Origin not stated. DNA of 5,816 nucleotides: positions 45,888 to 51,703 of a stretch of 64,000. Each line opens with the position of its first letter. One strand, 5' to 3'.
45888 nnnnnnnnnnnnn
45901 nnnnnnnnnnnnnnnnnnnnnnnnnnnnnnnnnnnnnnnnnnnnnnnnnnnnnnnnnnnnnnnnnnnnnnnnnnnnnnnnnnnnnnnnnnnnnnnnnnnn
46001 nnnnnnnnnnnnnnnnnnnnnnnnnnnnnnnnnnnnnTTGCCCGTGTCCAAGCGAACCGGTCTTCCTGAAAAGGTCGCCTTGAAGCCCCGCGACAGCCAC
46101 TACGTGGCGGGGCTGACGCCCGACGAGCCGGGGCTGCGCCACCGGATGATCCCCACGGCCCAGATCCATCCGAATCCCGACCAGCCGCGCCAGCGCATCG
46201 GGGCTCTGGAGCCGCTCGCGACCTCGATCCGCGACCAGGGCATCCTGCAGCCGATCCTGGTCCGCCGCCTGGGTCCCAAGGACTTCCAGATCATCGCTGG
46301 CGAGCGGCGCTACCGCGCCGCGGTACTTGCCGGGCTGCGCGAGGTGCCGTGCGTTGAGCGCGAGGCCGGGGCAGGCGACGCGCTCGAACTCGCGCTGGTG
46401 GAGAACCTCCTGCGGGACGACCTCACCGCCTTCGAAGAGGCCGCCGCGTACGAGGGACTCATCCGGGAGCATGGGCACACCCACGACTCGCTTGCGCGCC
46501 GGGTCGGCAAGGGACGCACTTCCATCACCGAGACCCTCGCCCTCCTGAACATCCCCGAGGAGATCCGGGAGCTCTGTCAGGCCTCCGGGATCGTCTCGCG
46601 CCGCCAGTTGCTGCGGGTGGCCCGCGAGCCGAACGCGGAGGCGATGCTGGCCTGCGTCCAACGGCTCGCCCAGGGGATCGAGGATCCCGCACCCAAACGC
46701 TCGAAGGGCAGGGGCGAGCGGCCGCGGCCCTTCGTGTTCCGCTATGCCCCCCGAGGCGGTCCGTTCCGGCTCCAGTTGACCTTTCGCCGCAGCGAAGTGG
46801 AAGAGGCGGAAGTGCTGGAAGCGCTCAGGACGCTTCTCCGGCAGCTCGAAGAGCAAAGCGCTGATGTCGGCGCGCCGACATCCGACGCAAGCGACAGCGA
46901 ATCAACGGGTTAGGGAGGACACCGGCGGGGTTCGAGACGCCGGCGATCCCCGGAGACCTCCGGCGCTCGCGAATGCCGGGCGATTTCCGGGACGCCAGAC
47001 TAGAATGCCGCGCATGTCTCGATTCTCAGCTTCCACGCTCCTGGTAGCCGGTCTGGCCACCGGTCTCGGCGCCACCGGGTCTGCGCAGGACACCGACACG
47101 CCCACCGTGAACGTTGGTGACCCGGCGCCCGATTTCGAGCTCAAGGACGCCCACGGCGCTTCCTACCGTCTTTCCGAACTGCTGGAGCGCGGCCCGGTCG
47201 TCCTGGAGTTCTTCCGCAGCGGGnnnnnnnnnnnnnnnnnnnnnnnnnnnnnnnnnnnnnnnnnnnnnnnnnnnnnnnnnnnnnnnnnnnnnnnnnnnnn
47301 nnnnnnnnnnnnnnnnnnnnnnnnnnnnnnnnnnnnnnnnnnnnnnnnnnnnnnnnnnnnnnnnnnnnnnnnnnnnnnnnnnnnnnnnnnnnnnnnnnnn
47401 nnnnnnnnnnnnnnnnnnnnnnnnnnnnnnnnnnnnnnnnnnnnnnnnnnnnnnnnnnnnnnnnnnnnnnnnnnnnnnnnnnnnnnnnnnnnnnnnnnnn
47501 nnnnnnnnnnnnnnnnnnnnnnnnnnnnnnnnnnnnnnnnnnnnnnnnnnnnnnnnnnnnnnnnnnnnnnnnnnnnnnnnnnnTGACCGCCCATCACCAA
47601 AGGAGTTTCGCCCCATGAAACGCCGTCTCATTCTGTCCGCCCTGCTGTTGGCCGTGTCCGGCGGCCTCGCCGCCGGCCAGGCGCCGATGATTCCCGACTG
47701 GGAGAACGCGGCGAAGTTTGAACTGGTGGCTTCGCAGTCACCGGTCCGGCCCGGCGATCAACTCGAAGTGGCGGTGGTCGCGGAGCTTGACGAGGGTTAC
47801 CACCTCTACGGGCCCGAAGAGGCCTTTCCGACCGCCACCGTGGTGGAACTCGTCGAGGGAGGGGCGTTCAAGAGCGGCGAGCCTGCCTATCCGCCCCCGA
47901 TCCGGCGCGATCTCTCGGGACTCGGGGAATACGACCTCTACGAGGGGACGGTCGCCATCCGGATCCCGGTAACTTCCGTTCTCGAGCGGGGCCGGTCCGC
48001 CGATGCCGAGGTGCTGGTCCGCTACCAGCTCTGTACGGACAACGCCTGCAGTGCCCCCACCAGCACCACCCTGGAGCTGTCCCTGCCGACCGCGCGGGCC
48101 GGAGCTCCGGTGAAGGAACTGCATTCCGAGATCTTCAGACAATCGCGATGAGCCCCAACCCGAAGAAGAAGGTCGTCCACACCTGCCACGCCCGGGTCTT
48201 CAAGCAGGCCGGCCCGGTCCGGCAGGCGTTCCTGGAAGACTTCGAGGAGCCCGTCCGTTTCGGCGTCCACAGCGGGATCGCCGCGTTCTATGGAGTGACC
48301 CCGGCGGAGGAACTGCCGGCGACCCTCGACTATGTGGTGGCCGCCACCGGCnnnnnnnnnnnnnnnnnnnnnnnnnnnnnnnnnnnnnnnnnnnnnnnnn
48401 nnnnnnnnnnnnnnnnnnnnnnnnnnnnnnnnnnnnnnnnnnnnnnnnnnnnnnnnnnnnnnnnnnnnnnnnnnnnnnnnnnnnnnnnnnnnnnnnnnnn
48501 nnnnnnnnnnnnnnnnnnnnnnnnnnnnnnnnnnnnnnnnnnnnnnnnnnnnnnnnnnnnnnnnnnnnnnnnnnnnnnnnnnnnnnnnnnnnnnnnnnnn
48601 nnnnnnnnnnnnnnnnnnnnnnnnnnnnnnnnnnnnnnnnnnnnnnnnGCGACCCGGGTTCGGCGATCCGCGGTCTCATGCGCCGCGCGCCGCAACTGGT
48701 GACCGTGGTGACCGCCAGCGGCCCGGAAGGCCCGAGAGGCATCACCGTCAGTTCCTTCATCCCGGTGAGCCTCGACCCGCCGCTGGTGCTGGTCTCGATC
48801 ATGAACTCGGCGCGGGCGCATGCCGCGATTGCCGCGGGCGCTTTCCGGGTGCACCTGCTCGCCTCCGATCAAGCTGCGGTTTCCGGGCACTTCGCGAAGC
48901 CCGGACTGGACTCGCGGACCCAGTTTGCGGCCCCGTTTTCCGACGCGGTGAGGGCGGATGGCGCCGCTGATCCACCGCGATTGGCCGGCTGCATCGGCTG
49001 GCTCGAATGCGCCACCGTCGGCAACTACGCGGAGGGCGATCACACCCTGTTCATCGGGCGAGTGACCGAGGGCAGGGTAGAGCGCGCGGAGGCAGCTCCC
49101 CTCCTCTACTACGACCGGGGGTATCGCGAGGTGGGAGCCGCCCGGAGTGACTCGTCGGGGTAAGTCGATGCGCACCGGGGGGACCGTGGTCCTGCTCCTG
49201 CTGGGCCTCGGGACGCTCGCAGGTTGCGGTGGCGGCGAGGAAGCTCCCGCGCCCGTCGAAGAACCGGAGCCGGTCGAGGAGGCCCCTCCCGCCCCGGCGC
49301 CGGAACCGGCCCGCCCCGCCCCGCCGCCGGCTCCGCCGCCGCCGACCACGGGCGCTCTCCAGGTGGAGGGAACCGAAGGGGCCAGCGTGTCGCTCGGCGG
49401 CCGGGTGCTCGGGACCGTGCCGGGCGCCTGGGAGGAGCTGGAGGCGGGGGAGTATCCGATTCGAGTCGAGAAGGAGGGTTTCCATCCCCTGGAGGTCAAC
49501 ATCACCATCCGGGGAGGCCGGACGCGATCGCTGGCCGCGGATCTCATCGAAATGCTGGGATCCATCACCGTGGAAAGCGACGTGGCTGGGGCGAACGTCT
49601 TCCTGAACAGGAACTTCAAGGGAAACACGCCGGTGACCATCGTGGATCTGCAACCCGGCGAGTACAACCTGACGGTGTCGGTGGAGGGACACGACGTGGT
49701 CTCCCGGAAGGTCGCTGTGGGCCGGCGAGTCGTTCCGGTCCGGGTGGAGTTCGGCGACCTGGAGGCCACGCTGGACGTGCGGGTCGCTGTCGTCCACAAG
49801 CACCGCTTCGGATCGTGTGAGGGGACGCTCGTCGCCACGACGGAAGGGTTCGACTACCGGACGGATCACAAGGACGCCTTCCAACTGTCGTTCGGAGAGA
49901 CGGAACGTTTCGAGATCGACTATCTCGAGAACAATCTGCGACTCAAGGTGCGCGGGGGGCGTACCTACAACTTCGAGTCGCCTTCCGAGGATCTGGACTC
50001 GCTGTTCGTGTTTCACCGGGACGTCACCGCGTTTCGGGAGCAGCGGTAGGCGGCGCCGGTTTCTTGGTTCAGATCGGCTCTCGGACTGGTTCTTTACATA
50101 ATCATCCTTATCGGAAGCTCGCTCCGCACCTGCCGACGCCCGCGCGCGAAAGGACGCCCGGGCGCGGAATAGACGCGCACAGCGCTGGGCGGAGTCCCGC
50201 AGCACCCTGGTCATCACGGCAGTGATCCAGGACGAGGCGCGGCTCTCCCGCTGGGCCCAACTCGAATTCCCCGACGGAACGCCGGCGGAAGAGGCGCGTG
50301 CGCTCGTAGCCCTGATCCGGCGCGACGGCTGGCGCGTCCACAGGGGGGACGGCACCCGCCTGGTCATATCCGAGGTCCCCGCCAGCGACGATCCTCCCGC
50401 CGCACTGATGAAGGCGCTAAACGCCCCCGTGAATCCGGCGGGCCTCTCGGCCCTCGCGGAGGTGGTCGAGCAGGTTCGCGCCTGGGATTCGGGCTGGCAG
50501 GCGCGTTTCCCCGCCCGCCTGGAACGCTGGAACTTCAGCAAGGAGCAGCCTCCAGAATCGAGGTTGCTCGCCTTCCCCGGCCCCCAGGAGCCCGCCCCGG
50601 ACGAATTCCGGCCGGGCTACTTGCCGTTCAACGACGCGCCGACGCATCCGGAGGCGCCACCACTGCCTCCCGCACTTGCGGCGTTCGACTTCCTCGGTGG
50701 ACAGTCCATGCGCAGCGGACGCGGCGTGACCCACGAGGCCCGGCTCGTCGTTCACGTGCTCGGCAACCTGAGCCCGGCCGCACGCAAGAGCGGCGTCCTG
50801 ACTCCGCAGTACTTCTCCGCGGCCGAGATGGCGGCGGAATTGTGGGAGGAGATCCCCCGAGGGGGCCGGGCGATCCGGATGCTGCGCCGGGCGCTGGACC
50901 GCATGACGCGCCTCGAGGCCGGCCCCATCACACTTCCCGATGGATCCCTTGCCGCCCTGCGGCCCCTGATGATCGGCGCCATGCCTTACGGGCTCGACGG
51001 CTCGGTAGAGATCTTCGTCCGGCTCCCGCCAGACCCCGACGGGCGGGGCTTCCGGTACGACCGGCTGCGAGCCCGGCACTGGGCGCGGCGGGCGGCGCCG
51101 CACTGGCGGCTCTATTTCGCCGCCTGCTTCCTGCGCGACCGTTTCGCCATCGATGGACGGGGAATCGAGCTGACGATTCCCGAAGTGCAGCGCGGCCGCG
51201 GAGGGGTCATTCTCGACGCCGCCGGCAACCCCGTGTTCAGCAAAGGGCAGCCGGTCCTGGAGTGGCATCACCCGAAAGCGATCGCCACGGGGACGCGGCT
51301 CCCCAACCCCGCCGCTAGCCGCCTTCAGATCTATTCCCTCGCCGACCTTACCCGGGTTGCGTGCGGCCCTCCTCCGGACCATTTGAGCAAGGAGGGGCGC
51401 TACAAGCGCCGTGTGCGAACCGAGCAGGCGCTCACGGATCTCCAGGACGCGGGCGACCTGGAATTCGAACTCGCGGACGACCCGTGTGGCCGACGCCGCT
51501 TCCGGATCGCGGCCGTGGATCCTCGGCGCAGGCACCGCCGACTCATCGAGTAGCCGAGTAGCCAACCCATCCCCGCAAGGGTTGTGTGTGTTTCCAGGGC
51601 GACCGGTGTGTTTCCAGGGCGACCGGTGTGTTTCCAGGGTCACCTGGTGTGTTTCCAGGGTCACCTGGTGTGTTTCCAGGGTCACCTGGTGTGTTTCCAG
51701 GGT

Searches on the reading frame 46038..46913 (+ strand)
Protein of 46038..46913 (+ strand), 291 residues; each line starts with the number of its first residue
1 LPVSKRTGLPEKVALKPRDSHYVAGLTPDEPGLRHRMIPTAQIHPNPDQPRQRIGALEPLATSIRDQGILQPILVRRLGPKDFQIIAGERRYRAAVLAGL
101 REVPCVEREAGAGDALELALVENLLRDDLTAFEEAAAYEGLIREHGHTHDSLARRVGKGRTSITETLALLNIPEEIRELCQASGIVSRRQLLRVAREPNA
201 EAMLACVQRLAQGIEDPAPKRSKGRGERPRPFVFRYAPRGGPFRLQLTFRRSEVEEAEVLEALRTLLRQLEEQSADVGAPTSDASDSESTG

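Call 19: search_protein_families(library=pfam, proteins=[window:46038-46913:+], max_evalue=0.001)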
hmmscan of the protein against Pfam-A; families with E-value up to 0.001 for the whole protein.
window:46038-46913:+ (291 aa): 2 families
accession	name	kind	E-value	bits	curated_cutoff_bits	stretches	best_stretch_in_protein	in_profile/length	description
PF02195.25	ParB_N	-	5.7e-26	90.8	26.3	1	36-124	4-94/95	ParB N-terminal domain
PF17762.8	HTH_ParB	-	5.6e-15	55.8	22.6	1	128-204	2-80/102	ParB HTH domain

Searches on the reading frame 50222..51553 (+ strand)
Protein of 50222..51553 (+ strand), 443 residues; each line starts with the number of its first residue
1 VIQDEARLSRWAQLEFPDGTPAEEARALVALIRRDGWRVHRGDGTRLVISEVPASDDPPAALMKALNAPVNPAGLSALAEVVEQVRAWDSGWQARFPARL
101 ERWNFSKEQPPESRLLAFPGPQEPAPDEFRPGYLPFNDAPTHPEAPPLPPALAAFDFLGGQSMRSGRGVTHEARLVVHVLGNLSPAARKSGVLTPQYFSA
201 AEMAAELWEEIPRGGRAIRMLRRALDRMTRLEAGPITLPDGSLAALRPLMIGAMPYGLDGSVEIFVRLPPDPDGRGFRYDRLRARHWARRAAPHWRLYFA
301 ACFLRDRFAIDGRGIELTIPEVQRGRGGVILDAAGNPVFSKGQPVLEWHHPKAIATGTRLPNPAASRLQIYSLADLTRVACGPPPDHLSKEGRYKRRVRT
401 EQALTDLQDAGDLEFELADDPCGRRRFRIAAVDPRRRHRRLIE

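Call 3: search_protein_families(library=pfam, proteins=[window:50222-51553:+], max_evalue=0.01)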
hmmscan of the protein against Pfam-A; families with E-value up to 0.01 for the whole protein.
window:50222-51553:+ (443 aa): 0 families

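Call 22: search_protein_families(library=ncbifam, proteins=[window:50222-51553:+], max_evalue=0.01)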
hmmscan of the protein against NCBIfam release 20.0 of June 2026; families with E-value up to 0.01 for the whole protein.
window:50222-51553:+ (443 aa): 0 families

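Call 49: search_protein_families(library=phrogs, proteins=[window:50222-51553:+], max_evalue=0.01)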
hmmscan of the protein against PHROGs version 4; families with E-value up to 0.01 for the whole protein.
window:50222-51553:+ (443 aa): 0 families
